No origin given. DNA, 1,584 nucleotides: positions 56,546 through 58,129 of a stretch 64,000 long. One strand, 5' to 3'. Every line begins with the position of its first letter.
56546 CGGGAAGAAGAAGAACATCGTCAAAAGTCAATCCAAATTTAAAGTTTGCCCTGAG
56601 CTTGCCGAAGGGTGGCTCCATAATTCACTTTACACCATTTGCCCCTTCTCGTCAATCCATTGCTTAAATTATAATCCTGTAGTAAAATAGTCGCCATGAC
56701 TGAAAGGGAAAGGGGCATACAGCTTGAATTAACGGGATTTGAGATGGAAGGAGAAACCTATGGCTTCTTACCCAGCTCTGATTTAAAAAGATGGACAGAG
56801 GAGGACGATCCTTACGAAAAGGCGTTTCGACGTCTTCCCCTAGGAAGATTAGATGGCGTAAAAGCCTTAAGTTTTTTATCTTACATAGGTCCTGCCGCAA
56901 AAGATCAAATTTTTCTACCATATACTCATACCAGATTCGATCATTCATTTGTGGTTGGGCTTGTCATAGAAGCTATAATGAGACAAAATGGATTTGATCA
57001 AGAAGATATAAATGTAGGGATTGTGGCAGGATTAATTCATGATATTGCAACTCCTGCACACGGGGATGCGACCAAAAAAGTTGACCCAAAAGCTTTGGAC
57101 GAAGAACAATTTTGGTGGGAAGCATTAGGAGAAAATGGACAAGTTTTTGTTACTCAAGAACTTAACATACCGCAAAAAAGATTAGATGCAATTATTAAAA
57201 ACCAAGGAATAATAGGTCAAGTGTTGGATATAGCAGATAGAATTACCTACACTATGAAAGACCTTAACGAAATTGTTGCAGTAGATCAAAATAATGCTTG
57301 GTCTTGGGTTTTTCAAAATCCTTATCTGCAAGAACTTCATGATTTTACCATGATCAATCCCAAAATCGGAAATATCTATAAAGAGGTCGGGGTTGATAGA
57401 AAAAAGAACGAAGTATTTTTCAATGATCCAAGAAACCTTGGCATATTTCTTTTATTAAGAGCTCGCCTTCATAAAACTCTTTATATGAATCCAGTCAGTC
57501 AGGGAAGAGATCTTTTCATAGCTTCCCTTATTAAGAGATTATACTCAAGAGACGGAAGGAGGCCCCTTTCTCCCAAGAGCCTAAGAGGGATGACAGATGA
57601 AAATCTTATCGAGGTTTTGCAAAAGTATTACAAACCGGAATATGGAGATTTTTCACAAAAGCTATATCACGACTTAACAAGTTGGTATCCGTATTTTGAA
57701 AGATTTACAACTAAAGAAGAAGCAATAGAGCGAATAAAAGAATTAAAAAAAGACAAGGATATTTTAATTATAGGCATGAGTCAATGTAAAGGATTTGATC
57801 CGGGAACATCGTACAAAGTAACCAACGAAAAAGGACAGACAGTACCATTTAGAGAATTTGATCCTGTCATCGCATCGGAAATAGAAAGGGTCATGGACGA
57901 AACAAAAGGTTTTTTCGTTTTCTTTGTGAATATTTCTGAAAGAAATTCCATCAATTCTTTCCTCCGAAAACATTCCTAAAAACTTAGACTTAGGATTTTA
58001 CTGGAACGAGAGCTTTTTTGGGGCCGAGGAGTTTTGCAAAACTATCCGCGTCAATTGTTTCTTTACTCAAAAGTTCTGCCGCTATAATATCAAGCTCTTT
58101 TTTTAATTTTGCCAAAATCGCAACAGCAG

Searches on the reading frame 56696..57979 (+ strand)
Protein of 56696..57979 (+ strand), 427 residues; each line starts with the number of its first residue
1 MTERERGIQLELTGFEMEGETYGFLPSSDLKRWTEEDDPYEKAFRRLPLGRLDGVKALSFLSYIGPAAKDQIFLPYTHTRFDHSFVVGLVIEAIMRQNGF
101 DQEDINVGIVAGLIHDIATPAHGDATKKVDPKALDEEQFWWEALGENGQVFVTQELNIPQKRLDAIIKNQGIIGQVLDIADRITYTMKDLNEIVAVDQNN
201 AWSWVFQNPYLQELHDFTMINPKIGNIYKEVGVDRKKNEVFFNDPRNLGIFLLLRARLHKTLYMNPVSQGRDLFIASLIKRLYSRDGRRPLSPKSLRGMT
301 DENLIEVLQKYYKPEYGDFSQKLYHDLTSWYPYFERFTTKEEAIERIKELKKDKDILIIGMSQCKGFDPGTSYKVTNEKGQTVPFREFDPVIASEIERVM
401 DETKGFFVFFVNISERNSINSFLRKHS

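Call 3: search_protein_families(library=pfam, proteins=[window:56696-57979:+], max_evalue=1)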
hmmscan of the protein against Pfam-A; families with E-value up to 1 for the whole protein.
window:56696-57979:+ (427 aa): 1 family
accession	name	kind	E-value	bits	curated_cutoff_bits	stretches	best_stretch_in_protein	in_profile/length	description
PF01966.28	HD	-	3.4e-05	24.6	22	1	80-135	1-49/116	HD domain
